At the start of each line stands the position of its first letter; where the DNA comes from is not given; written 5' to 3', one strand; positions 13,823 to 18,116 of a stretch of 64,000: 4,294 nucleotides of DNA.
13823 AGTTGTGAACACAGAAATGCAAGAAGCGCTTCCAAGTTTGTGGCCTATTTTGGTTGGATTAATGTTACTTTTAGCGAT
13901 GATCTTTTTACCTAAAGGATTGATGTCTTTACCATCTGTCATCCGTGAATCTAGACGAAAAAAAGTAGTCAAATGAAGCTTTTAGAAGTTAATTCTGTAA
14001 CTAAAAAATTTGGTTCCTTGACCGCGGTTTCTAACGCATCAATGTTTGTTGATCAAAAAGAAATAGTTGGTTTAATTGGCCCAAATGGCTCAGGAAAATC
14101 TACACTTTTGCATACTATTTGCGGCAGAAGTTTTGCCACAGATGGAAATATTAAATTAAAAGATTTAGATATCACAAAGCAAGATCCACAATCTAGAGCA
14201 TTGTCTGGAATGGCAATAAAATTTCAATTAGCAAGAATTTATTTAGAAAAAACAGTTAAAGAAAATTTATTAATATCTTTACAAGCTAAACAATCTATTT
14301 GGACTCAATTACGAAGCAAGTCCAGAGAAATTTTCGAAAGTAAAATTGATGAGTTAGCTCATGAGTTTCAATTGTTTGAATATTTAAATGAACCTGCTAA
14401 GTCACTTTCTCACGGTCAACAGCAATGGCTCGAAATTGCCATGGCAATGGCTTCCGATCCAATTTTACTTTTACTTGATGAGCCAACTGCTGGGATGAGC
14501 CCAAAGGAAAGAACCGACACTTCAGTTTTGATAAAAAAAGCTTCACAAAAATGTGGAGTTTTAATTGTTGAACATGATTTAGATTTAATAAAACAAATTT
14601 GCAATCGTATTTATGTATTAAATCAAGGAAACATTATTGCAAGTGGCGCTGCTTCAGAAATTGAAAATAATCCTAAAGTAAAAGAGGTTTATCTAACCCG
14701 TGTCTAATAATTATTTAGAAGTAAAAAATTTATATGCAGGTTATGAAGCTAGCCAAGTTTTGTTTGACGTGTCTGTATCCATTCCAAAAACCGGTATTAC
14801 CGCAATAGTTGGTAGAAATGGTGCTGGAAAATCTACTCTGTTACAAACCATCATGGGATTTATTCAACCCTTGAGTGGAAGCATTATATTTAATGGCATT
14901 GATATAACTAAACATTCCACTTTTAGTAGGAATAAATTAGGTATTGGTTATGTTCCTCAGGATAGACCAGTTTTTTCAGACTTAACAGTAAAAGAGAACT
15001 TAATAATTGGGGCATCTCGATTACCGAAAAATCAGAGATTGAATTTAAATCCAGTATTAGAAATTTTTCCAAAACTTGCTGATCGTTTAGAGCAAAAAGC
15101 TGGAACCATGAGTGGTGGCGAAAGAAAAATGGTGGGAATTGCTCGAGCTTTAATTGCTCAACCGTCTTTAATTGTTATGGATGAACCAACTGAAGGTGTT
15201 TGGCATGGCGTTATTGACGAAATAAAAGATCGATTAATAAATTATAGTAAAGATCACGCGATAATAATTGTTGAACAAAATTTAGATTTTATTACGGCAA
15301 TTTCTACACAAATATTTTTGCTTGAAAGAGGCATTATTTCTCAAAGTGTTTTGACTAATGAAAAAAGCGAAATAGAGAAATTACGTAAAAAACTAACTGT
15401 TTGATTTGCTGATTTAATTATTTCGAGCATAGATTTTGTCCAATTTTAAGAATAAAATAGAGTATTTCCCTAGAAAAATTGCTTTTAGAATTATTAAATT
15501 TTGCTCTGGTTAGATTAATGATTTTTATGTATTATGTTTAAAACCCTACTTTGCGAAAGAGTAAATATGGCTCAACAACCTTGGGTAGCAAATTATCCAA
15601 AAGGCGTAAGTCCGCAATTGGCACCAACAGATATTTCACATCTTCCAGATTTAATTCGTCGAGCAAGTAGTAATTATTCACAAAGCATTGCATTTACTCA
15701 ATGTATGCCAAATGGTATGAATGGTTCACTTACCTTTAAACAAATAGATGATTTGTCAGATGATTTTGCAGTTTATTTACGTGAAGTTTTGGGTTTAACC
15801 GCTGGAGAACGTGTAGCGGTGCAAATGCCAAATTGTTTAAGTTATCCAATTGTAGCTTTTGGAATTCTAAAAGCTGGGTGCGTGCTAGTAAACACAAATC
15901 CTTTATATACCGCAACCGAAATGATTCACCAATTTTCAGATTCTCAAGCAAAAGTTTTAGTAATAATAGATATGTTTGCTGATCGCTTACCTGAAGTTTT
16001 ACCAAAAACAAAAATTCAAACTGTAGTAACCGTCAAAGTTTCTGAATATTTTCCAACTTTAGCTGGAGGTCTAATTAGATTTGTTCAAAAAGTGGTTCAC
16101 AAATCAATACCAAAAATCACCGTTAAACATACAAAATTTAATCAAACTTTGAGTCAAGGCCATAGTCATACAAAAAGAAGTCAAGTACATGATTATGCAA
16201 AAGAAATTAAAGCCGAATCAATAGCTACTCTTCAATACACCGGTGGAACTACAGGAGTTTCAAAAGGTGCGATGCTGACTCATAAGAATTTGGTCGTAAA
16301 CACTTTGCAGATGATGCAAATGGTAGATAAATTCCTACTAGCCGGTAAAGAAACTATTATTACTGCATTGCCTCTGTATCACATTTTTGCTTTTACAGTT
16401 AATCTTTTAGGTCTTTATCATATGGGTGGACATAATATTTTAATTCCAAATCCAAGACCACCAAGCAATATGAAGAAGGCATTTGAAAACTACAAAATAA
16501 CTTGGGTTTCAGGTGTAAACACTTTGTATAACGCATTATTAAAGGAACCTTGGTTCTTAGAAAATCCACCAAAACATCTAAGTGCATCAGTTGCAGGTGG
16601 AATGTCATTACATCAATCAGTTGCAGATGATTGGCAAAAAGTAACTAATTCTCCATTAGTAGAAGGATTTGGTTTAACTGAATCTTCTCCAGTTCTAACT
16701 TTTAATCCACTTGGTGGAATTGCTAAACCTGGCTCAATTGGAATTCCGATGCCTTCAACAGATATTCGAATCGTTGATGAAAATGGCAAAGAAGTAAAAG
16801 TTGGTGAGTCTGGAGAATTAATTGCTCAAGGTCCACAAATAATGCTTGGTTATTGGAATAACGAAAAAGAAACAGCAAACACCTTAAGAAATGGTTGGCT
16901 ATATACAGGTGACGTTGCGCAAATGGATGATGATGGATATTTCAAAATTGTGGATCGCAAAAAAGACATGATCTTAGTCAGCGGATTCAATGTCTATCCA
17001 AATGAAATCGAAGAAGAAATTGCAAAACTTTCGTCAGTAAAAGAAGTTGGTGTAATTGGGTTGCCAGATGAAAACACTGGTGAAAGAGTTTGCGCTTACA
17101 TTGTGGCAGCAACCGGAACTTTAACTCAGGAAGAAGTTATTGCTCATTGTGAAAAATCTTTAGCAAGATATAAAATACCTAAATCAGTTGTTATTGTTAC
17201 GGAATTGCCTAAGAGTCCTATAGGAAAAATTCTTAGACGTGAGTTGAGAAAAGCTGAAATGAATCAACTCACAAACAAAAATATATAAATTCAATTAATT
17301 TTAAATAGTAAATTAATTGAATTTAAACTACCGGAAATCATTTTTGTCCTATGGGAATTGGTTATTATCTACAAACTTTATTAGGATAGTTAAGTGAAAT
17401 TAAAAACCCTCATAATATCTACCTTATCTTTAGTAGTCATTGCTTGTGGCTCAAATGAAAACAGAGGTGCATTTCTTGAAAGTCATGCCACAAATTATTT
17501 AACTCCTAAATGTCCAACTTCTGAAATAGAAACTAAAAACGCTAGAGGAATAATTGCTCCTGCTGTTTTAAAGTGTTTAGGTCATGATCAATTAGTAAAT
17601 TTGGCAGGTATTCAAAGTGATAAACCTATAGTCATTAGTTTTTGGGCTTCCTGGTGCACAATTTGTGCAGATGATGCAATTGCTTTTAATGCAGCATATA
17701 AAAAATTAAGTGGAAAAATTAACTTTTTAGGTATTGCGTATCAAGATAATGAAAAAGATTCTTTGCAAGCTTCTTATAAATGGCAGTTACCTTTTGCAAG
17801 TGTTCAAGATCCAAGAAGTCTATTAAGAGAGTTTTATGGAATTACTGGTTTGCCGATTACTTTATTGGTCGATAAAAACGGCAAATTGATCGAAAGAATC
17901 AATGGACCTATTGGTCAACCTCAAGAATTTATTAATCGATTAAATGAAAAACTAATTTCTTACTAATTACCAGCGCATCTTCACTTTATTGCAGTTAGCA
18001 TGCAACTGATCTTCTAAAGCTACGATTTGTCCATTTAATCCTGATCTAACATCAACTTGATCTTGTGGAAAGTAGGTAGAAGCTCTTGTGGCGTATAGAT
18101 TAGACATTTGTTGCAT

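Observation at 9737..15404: HDAH-type deacetylase heading a complete amide-type ABC importer operon: a candidate N-acyl-amide scavenging system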

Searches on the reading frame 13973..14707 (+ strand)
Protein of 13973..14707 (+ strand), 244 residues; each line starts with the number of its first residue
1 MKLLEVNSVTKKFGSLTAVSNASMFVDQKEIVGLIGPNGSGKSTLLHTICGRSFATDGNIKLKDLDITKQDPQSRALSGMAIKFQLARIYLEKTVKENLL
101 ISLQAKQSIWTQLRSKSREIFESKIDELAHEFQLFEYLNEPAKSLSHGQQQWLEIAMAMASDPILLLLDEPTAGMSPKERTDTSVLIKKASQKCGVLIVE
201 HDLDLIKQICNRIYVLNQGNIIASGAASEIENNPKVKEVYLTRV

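Call 4: search_protein_families(library=pfam, proteins=[window:13973-14707:+])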
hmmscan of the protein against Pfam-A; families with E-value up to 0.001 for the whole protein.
window:13973-14707:+ (244 aa): 6 families
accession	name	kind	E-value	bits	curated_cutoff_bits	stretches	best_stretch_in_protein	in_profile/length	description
PF00005.33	ABC_tran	-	1.4e-28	100.7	25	1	20-173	2-137/137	ABC transporter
PF13304.12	AAA_21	-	6.8e-10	39.9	27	1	130-178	223-274/304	AAA domain, putative AbiEii toxin, Type IV TA system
PF02463.25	SMC_N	-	1e-08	35.3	40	1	28-214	23-210/220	RecF/RecN/SMC N terminal domain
PF12399.14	BCA_ABC_TP_C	-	8.9e-05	22.4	25.5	1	221-241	2-22/27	Branched-chain amino acid ATP-binding cassette transporter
PF13555.12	AAA_29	-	0.00063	19.9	27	0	24-46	17-39/61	P-loop containing region of AAA domain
PF13476.12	AAA_23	-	0.00097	20.3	27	0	28-137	18-137/201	AAA domain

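Call 5: search_protein_families(library=ncbifam, proteins=[window:13973-14707:+])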
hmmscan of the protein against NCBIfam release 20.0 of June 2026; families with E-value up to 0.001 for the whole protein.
window:13973-14707:+ (244 aa): 190 families (the best 25 are shown)
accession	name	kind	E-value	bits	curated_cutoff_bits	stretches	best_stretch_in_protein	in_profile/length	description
TIGR03411.1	urea_trans_UrtD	equivalog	1.2e-72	244.5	304.1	1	3-242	2-241/242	urea ABC transporter ATP-binding protein UrtD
NF008449.1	PRK11300.1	equivalog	3e-51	174.1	362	1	2-242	4-253/255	high-affinity branched-chain amino acid ABC transporter ATP-binding protein LivG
TIGR04406.1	LPS_export_lptB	equivalog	1.5e-50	171.8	240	1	4-242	2-234/239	LPS export ABC transporter ATP-binding protein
TIGR03410.1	urea_trans_UrtE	equivalog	1.2e-40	139.4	285.8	1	4-233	1-222/230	urea ABC transporter ATP-binding subunit UrtE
NF008144.0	PRK10895.1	equivalog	1.1e-38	133.1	381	1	2-242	2-236/241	LPS export ABC transporter ATP-binding protein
TIGR01188.1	drrA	subfamily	1.2e-38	133.1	312.45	1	11-232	1-213/302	daunorubicin resistance ABC transporter, ATP-binding protein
TIGR00968.1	3a0106s01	subfamily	2.5e-36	125.4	342.75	1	5-237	2-225/237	sulfate ABC transporter ATP-binding protein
TIGR03265.1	PhnT2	equivalog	1.9e-35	122.8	457.7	1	2-237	3-229/353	putative 2-aminoethylphosphonate ABC transporter ATP-binding protein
TIGR03864.1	PQQ_ABC_ATP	hypoth_equivalog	2.5e-35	122.1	302.25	1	4-239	2-228/236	ABC transporter, ATP-binding subunit, PQQ-dependent alcohol dehydrogenase system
TIGR02315.1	ABC_phnC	equivalog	7e-35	120.6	266.1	1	3-240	1-242/243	phosphonate ABC transporter ATP-binding protein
TIGR00972.1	3a0107s01c2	equivalog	8.1e-34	117.1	343.2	1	4-238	2-238/248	phosphate ABC transporter ATP-binding protein PstB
NF033858.1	ABC2_perm_RbbA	equivalog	1.2e-33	116.1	1050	1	4-235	267-489/909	ribosome-associated ATPase/putative transporter RbbA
NF007253.0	PRK09700.1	equivalog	3.6e-33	114.9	772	1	2-236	4-238/510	D-allose ABC transporter ATP-binding protein AlsA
NF010068.0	PRK13548.1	equivalog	7.7e-33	113.7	261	1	3-242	5-242/261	heme ABC transporter ATP-binding protein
NF008626.0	PRK11614.1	equivalog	2.4e-32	112.3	441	1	3-241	5-235/237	high-affinity branched-chain amino acid ABC transporter ATP-binding protein LivF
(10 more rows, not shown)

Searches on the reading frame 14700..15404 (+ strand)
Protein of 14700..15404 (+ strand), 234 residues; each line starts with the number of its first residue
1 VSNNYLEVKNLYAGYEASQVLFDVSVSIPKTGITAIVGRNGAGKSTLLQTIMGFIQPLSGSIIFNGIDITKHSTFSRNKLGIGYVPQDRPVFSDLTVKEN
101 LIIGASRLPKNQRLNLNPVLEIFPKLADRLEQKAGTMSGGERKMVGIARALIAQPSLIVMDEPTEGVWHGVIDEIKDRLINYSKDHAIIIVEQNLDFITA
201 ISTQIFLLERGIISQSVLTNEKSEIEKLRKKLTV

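Call 4: search_protein_families(library=pfam, proteins=[window:14700-15404:+])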
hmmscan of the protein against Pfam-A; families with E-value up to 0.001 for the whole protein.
window:14700-15404:+ (234 aa): 7 families
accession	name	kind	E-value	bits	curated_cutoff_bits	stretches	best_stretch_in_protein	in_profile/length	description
PF00005.33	ABC_tran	-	3.2e-32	112.4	25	1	22-164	2-136/137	ABC transporter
PF13304.12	AAA_21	-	2.7e-07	31.4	27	1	33-66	1-51/304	AAA domain, putative AbiEii toxin, Type IV TA system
PF13555.12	AAA_29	-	4.6e-06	26.7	27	1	25-65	16-55/61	P-loop containing region of AAA domain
PF13476.12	AAA_23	-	4.8e-06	27.8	27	1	22-51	17-39/201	AAA domain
PF02463.25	SMC_N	-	2.8e-05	24.1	40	1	30-148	23-148/220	RecF/RecN/SMC N terminal domain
PF09818.15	ABC_ATPase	-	4.4e-05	23.1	23.2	0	30-51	78-99/283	P-loop domain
PF13175.12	AAA_15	-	4.5e-05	23.7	32.1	1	23-193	22-136/374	AAA ATPase domain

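Call 5: search_protein_families(library=ncbifam, proteins=[window:14700-15404:+])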
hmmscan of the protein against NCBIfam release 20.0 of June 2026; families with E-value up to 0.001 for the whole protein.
window:14700-15404:+ (234 aa): 191 families (the best 25 are shown)
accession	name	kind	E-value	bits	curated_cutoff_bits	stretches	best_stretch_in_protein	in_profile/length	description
TIGR03410.1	urea_trans_UrtE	equivalog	2.1e-65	220.4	285.8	1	6-234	1-230/230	urea ABC transporter ATP-binding subunit UrtE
NF008626.0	PRK11614.1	equivalog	1.5e-42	145.6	441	1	2-214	2-216/237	high-affinity branched-chain amino acid ABC transporter ATP-binding protein LivF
TIGR04406.1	LPS_export_lptB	equivalog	6.7e-40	136.9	240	1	6-216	2-216/239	LPS export ABC transporter ATP-binding protein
TIGR03411.1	urea_trans_UrtD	equivalog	1.2e-34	120.1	304.1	1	5-213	2-220/242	urea ABC transporter ATP-binding protein UrtD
TIGR03522.1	GldA_ABC_ATP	equivalog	4.6e-32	111.7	402.6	1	6-219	3-216/301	gliding motility-associated ABC transporter ATP-binding subunit GldA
TIGR02142.1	modC_ABC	equivalog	4.9e-32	111.5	285.05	1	19-214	11-211/353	molybdenum ABC transporter ATP-binding protein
TIGR01188.1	drrA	subfamily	5.5e-32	111.2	312.45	1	15-216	3-205/302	daunorubicin resistance ABC transporter, ATP-binding protein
NF011967.0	PRK15439.1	equivalog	7.5e-32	110.4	586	2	5-112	11-118/510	autoinducer 2 ABC transporter ATP-binding protein LsrA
TIGR03740.1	galliderm_ABC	subfamily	1e-31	110.3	309.75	1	6-231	1-220/223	lantibiotic protection ABC transporter ATP-binding subunit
NF008355.0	PRK11144.1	equivalog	6e-31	107.7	434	1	19-216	12-210/353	molybdenum ABC transporter ATP-binding protein ModC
TIGR03375.1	type_I_sec_LssB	subfamily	1.6e-30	106.1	693.1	1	16-213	478-679/696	type I secretion system permease/ATPase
TIGR02211.1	LolD_lipo_ex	equivalog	1.8e-30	106.1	307.75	1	9-207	9-214/221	lipoprotein-releasing ABC transporter ATP-binding protein LolD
TIGR00972.1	3a0107s01c2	equivalog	2.4e-30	105.7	343.2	1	6-220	2-228/248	phosphate ABC transporter ATP-binding protein PstB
TIGR02857.1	CydD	equivalog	7.1e-30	104.4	435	1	5-202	321-524/529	thiol reductant ABC exporter subunit CydD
TIGR02868.1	CydC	equivalog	9.2e-30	103.7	329.05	1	5-193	334-528/530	thiol reductant ABC exporter subunit CydC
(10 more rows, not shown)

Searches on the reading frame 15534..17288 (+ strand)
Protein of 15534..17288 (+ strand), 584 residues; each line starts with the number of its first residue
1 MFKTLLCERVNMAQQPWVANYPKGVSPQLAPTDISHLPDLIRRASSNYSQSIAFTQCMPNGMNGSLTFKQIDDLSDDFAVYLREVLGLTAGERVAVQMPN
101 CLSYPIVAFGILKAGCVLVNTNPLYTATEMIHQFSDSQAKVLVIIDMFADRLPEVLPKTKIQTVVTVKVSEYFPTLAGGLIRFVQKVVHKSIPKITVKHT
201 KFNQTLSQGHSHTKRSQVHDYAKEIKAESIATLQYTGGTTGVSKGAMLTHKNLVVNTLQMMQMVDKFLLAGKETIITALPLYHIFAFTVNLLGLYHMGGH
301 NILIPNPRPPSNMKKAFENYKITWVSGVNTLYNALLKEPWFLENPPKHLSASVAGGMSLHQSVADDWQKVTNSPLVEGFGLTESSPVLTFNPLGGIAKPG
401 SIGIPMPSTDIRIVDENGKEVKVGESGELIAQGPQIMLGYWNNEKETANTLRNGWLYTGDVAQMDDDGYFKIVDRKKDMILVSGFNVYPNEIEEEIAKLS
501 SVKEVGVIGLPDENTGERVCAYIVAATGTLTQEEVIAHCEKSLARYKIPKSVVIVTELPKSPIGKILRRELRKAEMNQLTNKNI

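Call 4: search_protein_families(library=pfam, proteins=[window:15534-17288:+])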
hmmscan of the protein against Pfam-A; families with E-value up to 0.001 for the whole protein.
window:15534-17288:+ (584 aa): 2 families
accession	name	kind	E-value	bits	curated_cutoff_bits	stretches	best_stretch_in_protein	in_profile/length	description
PF00501.34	AMP-binding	-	2.6e-83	280.4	29.9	1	44-441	4-384/384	AMP-binding enzyme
PF13193.12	AMP-binding_C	-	5.9e-18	66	24.5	1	491-565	1-76/76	AMP-binding enzyme C-terminal domain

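Call 5: search_protein_families(library=ncbifam, proteins=[window:15534-17288:+])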
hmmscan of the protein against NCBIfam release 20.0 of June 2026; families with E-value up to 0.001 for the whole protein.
window:15534-17288:+ (584 aa): 107 families (the best 25 are shown)
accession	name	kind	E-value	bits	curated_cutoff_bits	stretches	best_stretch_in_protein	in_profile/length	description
NF006523.0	PRK08974.1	equivalog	1.2e-183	611.3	884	1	14-582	2-560/561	long-chain-fatty-acid--CoA ligase FadD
NF004229.0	PRK05677.1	subfamily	1.3e-179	598.3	879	1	13-582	2-562/563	long-chain-fatty-acid--CoA ligase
NF005463.0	PRK07059.1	subfamily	2.3e-177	590.8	869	1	14-574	2-555/557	long-chain-fatty-acid--CoA ligase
NF006442.0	PRK08751.1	equivalog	1.1e-168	562.1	1023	1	14-576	4-559/560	long-chain fatty acid--CoA ligase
NF009139.0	PRK12492.1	equivalog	7.8e-159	529.7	1018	1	15-573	4-560/562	long-chain-fatty-acid--CoA ligase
NF004114.0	PRK05605.1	equivalog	4.3e-141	471.1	766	1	11-575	11-569/575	long-chain-fatty-acid--CoA ligase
NF005220.0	PRK06710.1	equivalog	1.7e-120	402.8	1116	1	14-576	4-554/563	long-chain-fatty-acid--CoA ligase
NF004837.0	PRK06187.1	subfamily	1.3e-118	396.6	476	1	42-576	15-523/531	long-chain-fatty-acid--CoA ligase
NF006181.0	PRK08314.1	subfamily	1.8e-101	340.2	705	1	13-580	3-559/563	long-chain-fatty-acid--CoA ligase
NF005307.0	PRK06839.1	equivalog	1.5e-98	330.6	748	1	64-573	26-491/496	o-succinylbenzoate--CoA ligase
NF006182.0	PRK08316.1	subfamily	2e-98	330.1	663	2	192-575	135-517/523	fatty acyl-CoA synthetase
NF005702.0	PRK07514.1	subfamily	2.8e-92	309.7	558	2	197-575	129-500/506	malonyl-CoA synthase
NF005714.0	PRK07529.1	subfamily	1.3e-89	301.3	632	1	61-581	59-582/640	acyl-CoA synthetase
NF009233.0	PRK12583.1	subfamily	2.8e-87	293.4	832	1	65-581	45-556/558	fatty acid CoA ligase family protein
NF052269.1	Staph_lig_FadD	equivalog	5.6e-87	292.2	650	2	221-578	143-495/499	long-chain-fatty-acid--CoA ligase FadD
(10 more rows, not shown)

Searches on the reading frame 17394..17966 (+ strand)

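Call 4: search_protein_families(library=pfam, proteins=[window:17394-17966:+])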
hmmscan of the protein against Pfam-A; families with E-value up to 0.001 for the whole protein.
window:17394-17966:+ (190 aa): 5 families
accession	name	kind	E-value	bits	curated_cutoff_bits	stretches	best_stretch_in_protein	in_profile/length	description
PF00578.27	AhpC-TSA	-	8.2e-13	48.8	26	1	64-166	14-122/124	AhpC/TSA family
PF08534.16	Redoxin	-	1.7e-11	44.5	26.6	1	59-174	10-137/148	Redoxin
PF00085.26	Thioredoxin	-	5.3e-08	33.2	23.5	1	74-121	16-63/103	Thioredoxin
PF13905.12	Thioredoxin_8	-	1.8e-07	31.8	27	1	77-164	2-93/94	Thioredoxin-like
PF13098.12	Thioredoxin_2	-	9.2e-06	26.4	27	1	75-181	4-102/104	Thioredoxin-like domain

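Call 5: search_protein_families(library=ncbifam, proteins=[window:17394-17966:+])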
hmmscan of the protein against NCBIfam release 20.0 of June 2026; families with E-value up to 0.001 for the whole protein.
window:17394-17966:+ (190 aa): 9 families
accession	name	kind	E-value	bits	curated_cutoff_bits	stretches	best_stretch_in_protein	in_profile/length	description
TIGR00385.1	dsbE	subfamily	4.7e-13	49.1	123.15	1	66-175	53-160/173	DsbE family thiol:disulfide interchange protein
NF008229.0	PRK10996.1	equivalog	1.6e-11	44.1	125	1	73-120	49-96/141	thioredoxin TrxC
NF002854.0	PRK03147.1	subfamily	2.8e-11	43.6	170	1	76-175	62-162/176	thiol-disulfide oxidoreductase ResA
NF041202.1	StoA_CxxC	exception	4.1e-10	39.8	210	1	77-177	53-156/163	endospore biogenesis thiol-disulfide oxidoreductase StoA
TIGR01068.1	thioredoxin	equivalog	2.1e-08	34.2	96.8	1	74-123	12-61/101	thioredoxin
NF047696.1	ThlDiSintTplARhiz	equivalog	3.5e-08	33.5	230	1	76-173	97-201/219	thiol:disulfide interchange protein TlpA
NF011941.0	PRK15412.1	equivalog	1.6e-07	31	359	1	73-171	65-161/185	thiol:disulfide interchange protein DsbE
NF010625.0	PRK14018.1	equivalog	9.2e-07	27.7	522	1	68-178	48-165/521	bifunctional peptide-methionine (S)-S-oxide reductase MsrA/peptide-methionine (R)-S-oxide reductase MsrB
NF006898.0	PRK09381.1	equivalog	0.00045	20.6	138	0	72-111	17-56/109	thioredoxin TrxA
